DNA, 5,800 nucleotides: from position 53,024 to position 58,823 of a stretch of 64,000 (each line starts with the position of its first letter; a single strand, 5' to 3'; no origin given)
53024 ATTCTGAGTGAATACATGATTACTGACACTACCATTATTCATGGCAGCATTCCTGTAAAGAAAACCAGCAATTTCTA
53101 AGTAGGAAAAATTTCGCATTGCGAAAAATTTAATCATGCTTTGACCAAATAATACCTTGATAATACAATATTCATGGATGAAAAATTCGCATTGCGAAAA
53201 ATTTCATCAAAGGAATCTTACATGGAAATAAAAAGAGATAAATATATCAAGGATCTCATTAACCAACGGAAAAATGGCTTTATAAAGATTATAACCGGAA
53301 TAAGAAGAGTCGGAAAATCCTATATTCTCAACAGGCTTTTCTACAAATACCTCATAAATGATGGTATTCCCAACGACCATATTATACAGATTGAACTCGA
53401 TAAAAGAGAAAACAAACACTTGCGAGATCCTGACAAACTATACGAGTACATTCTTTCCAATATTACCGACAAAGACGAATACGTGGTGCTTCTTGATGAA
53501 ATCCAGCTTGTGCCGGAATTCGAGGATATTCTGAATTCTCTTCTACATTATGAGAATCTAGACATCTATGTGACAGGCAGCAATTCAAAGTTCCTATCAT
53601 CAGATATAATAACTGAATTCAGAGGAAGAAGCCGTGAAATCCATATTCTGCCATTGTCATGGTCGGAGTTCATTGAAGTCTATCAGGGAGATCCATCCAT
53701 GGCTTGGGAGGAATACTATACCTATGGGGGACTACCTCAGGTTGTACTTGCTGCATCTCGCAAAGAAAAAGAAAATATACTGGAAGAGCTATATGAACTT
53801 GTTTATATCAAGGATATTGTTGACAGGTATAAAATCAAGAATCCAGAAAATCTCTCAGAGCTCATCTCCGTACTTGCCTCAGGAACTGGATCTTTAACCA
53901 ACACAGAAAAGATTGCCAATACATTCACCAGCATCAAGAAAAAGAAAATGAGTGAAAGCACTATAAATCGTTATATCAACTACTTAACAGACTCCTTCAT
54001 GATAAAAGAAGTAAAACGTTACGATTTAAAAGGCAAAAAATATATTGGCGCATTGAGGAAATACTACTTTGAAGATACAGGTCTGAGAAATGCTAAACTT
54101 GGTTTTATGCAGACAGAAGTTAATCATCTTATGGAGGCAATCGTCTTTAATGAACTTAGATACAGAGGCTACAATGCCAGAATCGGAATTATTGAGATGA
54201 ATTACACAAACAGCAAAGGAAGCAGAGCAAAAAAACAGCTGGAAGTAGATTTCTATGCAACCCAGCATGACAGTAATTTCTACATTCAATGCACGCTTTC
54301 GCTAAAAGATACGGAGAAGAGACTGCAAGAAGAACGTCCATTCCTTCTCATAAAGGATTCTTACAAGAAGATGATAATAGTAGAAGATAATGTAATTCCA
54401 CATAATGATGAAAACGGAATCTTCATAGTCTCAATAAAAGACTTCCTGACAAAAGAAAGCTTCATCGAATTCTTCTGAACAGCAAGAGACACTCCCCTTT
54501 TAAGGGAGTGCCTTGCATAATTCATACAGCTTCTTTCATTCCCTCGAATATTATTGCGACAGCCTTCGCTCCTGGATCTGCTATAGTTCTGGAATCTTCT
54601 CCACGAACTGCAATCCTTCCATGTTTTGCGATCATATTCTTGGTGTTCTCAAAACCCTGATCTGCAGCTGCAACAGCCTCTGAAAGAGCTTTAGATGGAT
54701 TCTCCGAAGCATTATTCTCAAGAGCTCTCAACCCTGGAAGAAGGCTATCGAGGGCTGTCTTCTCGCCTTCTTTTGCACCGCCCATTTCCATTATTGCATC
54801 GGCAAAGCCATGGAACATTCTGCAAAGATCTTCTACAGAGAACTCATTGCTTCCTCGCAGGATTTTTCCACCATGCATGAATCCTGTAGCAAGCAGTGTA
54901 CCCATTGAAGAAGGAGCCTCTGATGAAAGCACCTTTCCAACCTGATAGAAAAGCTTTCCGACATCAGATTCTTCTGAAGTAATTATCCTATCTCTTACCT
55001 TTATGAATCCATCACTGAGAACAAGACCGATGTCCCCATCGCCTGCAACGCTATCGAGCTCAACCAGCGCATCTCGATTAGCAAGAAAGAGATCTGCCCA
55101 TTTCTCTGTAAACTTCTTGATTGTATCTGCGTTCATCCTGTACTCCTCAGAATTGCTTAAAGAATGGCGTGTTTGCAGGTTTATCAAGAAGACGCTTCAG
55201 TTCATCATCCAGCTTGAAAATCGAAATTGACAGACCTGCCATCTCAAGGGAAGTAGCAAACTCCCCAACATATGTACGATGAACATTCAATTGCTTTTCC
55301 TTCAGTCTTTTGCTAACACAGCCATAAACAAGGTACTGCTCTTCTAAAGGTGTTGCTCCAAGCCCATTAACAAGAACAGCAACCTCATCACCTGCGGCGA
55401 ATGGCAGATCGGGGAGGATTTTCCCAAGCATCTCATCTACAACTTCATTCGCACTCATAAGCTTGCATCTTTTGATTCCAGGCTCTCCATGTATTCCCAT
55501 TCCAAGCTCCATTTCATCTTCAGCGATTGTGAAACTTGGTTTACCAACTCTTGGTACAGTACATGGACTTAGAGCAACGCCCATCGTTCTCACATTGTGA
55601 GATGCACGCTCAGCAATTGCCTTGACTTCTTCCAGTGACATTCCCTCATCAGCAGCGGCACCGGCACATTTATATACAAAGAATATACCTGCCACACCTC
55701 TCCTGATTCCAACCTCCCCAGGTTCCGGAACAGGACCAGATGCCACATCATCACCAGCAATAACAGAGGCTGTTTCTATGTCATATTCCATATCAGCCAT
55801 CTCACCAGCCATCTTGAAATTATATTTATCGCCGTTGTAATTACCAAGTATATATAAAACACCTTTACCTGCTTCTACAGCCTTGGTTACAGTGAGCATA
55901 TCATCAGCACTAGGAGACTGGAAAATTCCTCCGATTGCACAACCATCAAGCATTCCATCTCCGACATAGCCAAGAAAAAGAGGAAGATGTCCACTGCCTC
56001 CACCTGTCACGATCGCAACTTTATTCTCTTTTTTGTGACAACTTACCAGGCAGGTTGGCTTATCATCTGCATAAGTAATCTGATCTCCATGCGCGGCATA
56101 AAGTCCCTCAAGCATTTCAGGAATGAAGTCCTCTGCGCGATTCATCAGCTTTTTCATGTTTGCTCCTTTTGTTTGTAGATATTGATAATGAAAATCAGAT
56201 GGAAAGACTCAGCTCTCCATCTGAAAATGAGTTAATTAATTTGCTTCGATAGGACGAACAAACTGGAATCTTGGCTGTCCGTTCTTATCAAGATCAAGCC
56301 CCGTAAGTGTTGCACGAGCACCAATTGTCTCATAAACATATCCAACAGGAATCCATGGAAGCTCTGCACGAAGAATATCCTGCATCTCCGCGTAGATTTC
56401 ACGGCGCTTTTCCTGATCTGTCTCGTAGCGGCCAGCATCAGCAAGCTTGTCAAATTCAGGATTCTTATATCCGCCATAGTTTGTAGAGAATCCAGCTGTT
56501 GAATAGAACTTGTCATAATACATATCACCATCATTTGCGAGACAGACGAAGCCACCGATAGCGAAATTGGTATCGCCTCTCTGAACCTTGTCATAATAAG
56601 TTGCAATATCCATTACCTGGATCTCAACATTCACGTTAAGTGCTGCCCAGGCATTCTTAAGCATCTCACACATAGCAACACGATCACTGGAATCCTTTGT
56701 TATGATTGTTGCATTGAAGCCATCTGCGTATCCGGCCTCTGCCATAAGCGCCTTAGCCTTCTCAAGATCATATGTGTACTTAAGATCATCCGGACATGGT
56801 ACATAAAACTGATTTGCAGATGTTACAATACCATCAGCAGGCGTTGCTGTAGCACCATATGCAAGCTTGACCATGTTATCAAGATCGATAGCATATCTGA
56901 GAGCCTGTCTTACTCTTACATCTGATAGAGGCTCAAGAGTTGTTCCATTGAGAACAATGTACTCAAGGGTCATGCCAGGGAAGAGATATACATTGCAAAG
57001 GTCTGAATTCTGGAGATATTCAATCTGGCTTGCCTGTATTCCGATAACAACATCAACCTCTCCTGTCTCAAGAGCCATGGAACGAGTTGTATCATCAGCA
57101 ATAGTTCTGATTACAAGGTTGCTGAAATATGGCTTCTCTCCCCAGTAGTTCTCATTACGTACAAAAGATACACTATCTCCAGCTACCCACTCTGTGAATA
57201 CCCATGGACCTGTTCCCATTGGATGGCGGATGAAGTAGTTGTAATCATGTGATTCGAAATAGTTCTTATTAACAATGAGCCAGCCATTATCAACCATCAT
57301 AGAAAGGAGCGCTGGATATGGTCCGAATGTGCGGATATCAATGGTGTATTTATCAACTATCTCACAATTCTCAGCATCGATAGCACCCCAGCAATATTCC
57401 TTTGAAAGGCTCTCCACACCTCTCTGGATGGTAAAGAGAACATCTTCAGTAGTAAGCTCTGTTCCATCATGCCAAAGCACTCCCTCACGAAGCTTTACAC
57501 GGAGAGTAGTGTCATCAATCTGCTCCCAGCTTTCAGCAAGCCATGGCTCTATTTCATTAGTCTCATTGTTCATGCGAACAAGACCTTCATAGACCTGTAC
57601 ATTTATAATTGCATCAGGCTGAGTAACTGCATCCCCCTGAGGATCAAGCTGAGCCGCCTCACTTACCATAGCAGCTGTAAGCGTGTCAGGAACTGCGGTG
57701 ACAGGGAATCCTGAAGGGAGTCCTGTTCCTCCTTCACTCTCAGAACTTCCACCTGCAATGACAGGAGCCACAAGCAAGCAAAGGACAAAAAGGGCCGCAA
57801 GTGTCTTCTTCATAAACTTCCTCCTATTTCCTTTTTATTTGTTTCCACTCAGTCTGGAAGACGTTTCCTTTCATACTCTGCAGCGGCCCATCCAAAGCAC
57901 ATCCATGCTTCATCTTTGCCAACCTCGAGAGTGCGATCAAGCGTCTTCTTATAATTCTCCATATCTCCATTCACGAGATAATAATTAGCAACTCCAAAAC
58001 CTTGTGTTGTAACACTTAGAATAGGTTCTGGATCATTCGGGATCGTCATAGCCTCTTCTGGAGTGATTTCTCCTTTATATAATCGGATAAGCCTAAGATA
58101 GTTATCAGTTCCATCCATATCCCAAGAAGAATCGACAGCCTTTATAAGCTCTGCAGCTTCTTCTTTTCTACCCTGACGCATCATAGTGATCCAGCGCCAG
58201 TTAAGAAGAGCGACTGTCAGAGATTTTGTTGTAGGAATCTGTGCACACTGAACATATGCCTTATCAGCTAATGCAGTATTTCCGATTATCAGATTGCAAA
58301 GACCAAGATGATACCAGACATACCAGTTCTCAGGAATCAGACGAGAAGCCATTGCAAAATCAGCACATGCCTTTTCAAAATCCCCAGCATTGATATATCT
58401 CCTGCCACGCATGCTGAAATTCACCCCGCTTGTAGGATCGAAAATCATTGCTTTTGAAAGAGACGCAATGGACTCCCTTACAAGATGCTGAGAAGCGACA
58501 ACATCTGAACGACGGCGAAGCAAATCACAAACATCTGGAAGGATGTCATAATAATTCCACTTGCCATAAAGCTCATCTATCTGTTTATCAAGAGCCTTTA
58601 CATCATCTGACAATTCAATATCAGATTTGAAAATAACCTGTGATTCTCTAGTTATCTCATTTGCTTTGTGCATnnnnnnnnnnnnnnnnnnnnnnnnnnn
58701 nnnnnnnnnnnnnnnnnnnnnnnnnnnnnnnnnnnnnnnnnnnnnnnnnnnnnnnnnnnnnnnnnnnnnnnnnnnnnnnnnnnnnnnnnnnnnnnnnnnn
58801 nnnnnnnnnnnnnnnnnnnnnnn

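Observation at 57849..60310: Three tandem, divergent paralogues of a cytoplasmic TPR-like protein wedged inside a PepT-family ABC importer operon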

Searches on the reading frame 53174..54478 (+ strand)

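Call 73: search_protein_families(library=pfam, proteins=[window:53174-54478:+], max_evalue=0.00001)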
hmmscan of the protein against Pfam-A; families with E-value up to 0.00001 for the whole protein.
window:53174-54478:+ (434 aa): 2 families
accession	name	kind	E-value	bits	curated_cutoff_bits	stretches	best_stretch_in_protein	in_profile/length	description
PF13173.12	AAA_14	-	2.5e-32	112.1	27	1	37-166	4-128/129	AAA domain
PF13635.12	DUF4143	-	4.5e-19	69.2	28.1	1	213-372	2-156/160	Domain of unknown function (DUF4143)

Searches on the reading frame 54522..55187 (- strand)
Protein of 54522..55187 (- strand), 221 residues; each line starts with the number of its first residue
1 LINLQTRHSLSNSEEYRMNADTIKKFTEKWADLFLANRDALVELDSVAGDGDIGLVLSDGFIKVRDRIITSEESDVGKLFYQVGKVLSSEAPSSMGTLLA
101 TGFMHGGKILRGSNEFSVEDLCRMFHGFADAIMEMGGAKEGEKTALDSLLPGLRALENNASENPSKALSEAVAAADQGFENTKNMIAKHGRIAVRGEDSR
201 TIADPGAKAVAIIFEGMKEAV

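Call 3: search_protein_families(library=pfam, proteins=[window:54522-55187:-], max_evalue=0.1)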
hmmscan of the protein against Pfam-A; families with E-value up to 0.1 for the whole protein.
window:54522-55187:- (221 aa): 1 family
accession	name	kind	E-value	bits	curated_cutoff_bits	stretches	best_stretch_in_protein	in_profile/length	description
PF02734.22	Dak2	-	8.2e-38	130.5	27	1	48-218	2-173/174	DAK2 domain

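Call 29: search_protein_families(library=ncbifam, proteins=[window:54522-55187:-], max_evalue=0.00001)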
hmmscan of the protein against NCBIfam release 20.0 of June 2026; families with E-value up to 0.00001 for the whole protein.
window:54522-55187:- (221 aa): 3 families
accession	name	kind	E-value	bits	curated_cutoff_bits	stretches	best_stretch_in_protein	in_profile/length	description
NF011049.0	PRK14479.1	subfamily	3.7e-40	138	492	1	11-220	352-565/568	dihydroxyacetone kinase family protein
TIGR02365.1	dha_L_ycgS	equivalog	2e-35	122.3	138.3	1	24-217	2-194/196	dihydroxyacetone kinase subunit DhaL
TIGR02361.1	dak_ATP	equivalog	6.6e-23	81.1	574.95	1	8-217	370-582/583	glycerone kinase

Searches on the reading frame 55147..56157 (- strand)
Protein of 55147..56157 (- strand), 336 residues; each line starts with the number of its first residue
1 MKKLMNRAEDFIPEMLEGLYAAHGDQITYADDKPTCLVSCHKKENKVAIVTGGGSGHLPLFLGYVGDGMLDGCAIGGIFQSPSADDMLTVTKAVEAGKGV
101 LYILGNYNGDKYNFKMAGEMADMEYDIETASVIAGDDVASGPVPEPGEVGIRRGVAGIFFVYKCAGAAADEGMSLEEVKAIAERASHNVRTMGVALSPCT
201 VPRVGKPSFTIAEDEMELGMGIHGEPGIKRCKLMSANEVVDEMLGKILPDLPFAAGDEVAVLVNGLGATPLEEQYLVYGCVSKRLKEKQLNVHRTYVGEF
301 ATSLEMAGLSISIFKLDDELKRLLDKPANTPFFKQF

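Call 3: search_protein_families(library=pfam, proteins=[window:55147-56157:-], max_evalue=0.1)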
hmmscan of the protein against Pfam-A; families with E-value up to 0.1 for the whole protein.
window:55147-56157:- (336 aa): 1 family
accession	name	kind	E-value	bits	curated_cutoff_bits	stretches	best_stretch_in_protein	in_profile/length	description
PF02733.22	Dak1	-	1.4e-119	399.1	31.4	1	17-331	1-312/313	Dak1 domain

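Call 29: search_protein_families(library=ncbifam, proteins=[window:55147-56157:-], max_evalue=0.00001)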
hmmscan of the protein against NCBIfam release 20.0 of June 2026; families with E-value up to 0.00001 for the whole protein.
window:55147-56157:- (336 aa): 4 families
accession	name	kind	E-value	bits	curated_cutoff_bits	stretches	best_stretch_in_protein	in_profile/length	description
NF011049.0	PRK14479.1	subfamily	3.4e-129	432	492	1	1-335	1-329/568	dihydroxyacetone kinase family protein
TIGR02363.1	dhaK1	equivalog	2.5e-115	385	406.25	1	1-331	1-327/329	dihydroxyacetone kinase subunit DhaK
TIGR02361.1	dak_ATP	equivalog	3.1e-80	270.4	574.95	1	2-332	1-342/583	glycerone kinase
TIGR02362.1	dhaK1b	equivalog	5.2e-70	236.1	413.25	1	3-319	1-311/326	DhaKLM operon coactivator DhaQ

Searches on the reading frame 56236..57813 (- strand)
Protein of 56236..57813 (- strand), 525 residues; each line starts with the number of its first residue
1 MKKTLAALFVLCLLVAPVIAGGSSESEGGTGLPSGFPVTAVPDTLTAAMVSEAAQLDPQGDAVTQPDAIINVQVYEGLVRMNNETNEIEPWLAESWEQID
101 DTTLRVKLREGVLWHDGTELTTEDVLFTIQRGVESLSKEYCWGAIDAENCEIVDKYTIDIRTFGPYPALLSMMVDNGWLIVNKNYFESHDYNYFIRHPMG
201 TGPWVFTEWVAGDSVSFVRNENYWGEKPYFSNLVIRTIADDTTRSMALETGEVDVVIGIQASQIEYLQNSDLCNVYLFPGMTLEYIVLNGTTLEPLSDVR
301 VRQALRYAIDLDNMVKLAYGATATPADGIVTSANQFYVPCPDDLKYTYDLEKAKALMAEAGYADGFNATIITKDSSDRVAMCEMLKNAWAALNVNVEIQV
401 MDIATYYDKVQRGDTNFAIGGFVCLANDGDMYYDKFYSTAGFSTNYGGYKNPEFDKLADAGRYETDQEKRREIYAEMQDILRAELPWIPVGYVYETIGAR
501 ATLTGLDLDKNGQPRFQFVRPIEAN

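Call 3: search_protein_families(library=pfam, proteins=[window:56236-57813:-], max_evalue=0.1)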
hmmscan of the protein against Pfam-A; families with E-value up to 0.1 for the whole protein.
window:56236-57813:- (525 aa): 1 family
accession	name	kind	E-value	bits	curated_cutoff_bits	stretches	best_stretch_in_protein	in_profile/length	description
PF00496.27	SBP_bac_5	-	3.2e-90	303.3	32.4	1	87-442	1-366/368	Bacterial extracellular solute-binding proteins, family 5 Middle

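Call 4: search_protein_families(library=ncbifam, proteins=[window:56236-57813:-], max_evalue=0.1)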
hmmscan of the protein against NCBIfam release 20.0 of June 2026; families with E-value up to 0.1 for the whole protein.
window:56236-57813:- (525 aa): 12 families
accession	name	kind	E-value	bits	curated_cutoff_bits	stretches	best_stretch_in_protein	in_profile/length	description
TIGR02294.1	nickel_nikA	equivalog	3.1e-54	184.3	393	1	42-503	5-483/501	nickel ABC transporter substrate-binding protein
NF045468.1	Opp5A_nikA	equivalog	1.3e-51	175.7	600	1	48-486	23-452/488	nickel ABC transporter substrate-binding protein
NF045467.1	Opp4A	equivalog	6.6e-51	173.2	650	1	64-513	56-548/556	oligopeptide ABC transporter substrate-binding protein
NF011942.0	PRK15413.1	equivalog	1.3e-48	166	594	1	45-491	30-481/512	glutathione ABC transporter substrate-binding protein GsiB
NF011689.0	PRK15109.1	equivalog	3.2e-40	138.3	560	1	70-517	61-534/547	ABC transporter substrate-binding protein SapA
NF043070.1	DppA_dipep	equivalog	3.7e-40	138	1005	1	67-494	54-509/535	dipeptide ABC transporter periplasmic-binding protein DppA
NF047575.1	opine_bind_CntA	exception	5.9e-38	130.7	800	1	71-509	62-521/535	staphylopine-dependent metal ABC transporter substrate-binding lipoprotein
NF011684.0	PRK15104.1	equivalog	8.3e-32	110.6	947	2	151-494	163-512/543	oligopeptide ABC transporter substrate-binding protein OppA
TIGR04028.1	SBP_KPN_01854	hypoth_equivalog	1.3e-27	96.6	468.5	1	68-517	24-504/509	TIGR04028 family ABC transporter substrate-binding protein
NF007287.0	PRK09755.1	equivalog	6.7e-26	91.2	1098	1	51-492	41-502/535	ABC transporter substrate-binding protein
NF010149.0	PRK13626.1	equivalog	1.4e-15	57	476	1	61-208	137-275/552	HTH-type transcriptional regulator SgrR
NF033466.0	blaRCP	exception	0.012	14.8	600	1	160-222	215-279/293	RCP family class A beta-lactamase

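Call 53: search_solved_structures(query=window:56236-57813:-, max_evalue=1e-20)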
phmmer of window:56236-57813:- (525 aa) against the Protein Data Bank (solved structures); distinct sequences matched with E-value up to 1e-20: 65 (the best 60 are shown).
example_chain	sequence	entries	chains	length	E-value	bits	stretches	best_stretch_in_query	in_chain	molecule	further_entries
5u4o_A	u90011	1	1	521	5.5e-75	256.1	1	2-518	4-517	ABC transporter substrate-binding protein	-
6ofq_A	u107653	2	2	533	2.4e-50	174.8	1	51-501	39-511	Heme-binding protein A / AI-2 binding protein A | Heme-binding protein A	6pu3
8efz_A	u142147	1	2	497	2.7e-41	145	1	60-502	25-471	Extracellular solute-binding protein family 5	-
8z1z_F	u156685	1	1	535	3.7e-41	144.5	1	70-518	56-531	Dipeptide-binding protein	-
1uqw_A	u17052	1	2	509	1.1e-40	142.9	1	46-505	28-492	PUTATIVE BINDING PROTEIN YLIB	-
8z1y_F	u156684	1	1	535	1.4e-40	142.6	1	67-518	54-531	Dipeptide-binding protein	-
1dpp_A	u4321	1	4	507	1.5e-40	142.5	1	71-518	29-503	DIPEPTIDE BINDING PROTEIN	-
5isu_A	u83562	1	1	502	2e-40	142.1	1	89-494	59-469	Lmo0135 protein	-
1dpe_A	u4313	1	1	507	3.6e-40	141.3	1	71-518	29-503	DIPEPTIDE-BINDING PROTEIN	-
4zec_A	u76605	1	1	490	3e-39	138.2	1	87-501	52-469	ABC transporter, substrate binding protein (Agrocinopines A and B)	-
8cke_A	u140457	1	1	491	3e-39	138.2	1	87-501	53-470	ABC transporter substrate-binding protein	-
4ra1_A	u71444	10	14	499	3.2e-39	138.1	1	87-501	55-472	ABC transporter, substrate binding protein (Agrocinopines A and B) | ABC transporter substrate-binding protein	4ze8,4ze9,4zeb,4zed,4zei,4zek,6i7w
3m8u_A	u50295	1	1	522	5.1e-38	134.2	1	72-492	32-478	Heme-binding protein A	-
3tpa_A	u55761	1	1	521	2.8e-37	131.7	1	69-496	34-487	Heme-binding protein A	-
6tfq_A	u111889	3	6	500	1.3e-36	129.6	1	52-491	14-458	ABC transporter substrate-binding protein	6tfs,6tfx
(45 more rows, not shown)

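Call 65: search_solved_structures(query=window:56236-57813:-, max_evalue=1e-60, show_alignments=1)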
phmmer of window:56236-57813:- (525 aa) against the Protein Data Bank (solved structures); distinct sequences matched with E-value up to 1e-60: 1.
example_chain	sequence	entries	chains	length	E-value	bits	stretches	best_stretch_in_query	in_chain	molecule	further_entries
5u4o_A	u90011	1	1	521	5.5e-75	256.1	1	2-518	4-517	ABC transporter substrate-binding protein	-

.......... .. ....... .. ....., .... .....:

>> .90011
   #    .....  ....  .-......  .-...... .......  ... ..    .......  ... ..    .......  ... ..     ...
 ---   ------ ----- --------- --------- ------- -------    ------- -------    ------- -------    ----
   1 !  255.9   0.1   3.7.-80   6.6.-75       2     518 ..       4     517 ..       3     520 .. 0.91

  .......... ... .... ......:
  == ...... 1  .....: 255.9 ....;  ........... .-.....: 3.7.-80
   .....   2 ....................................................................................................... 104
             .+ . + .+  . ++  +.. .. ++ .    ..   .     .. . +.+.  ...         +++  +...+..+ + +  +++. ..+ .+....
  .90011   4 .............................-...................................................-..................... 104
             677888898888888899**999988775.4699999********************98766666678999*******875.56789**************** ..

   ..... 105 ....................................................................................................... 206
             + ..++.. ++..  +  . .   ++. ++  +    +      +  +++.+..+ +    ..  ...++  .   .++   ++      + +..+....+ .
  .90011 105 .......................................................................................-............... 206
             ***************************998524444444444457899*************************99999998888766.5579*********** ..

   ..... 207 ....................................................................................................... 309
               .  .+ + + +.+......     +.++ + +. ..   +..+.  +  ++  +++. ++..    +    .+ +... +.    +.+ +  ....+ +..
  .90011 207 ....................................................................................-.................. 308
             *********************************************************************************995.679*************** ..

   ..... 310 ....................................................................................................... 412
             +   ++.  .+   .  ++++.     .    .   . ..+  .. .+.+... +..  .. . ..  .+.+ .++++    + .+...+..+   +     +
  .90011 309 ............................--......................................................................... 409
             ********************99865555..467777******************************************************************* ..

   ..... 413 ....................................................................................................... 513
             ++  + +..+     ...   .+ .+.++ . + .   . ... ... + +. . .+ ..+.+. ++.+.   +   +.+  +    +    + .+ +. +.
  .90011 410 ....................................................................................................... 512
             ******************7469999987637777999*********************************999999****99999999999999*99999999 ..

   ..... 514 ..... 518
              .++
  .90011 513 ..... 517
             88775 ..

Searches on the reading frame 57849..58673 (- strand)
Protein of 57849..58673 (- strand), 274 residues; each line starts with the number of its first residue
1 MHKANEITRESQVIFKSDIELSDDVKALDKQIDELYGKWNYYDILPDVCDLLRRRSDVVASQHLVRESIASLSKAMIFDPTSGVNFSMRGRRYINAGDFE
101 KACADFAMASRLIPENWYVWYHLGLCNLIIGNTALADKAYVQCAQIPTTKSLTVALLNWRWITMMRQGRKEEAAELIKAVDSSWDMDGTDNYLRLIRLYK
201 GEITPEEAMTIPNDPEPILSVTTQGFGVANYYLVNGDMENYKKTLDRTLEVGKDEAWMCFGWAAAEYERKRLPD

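Call 3: search_protein_families(library=pfam, proteins=[window:57849-58673:-], max_evalue=0.1)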
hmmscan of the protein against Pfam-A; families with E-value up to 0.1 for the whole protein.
window:57849-58673:- (274 aa): 9 families
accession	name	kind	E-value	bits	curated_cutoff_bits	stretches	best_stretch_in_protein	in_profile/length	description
PF07719.23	TPR_2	-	7.6e-08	32.3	27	1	88-116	6-34/34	Tetratricopeptide repeat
PF13428.12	TPR_14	-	3.1e-05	24.7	23.5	0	89-124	7-42/44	Tetratricopeptide repeat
PF13432.12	TPR_16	-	3.2e-05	24.7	32.7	1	88-136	2-50/65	Tetratricopeptide repeat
PF13181.12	TPR_8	-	0.00098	19.6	25.7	0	119-146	3-30/34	Tetratricopeptide repeat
PF13431.12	TPR_17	-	0.0033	18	24.4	0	114-136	10-32/34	Tetratricopeptide repeat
PF22746.1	SHOCT-like_DUF2089-C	-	0.0076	16.3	27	0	200-210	12-22/32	SHOCT-like domain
PF13371.12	TPR_9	-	0.012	16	35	1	91-139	3-51/73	Tetratricopeptide repeat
PF13414.12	TPR_11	-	0.021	15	26.8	0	90-125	1-36/42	TPR repeat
PF13174.12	TPR_6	-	0.091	13.9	26.3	0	93-107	10-24/33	Tetratricopeptide repeat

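Call 4: search_protein_families(library=ncbifam, proteins=[window:57849-58673:-], max_evalue=0.1)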
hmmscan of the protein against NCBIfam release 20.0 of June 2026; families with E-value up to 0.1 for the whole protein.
window:57849-58673:- (274 aa): 8 families
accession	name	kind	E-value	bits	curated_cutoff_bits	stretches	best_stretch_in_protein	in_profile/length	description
TIGR02917.1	PEP_TPR_lipo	equivalog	1.8e-06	26.2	312.2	1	64-145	344-425/899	XrtA/PEP-CTERM system TPR-repeat protein PrsT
TIGR02552.1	LcrH_SycD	equivalog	0.001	18.8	104.8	1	95-147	30-82/136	SycD/LcrH family type III secretion system chaperone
TIGR00990.1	3a0801s09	subfamily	0.0013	17.5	757.25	1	66-143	348-425/615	mitochondrial import receptor subunit TOM70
NF040959.1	MamA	equivalog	0.0014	18.1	200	1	65-132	87-154/204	magnetosome protein MamA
TIGR02521.1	type_IV_pilW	equivalog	0.0067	16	154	0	93-150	41-168/234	type IV pilus biogenesis/stability protein PilW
NF033762.1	social_mot_Tgl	equivalog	0.0098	15.3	225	1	68-145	155-232/252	social motility TPR repeat lipoprotein Tgl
NF033920.0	C39_PA2778_fam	equivalog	0.049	13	150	0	95-178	168-248/255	PA2778 family cysteine peptidase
NF052415.1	T3SS_chap_SctY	equivalog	0.08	13.5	70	0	93-178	16-101/106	type III secretion apparatus assembly chaperone SctY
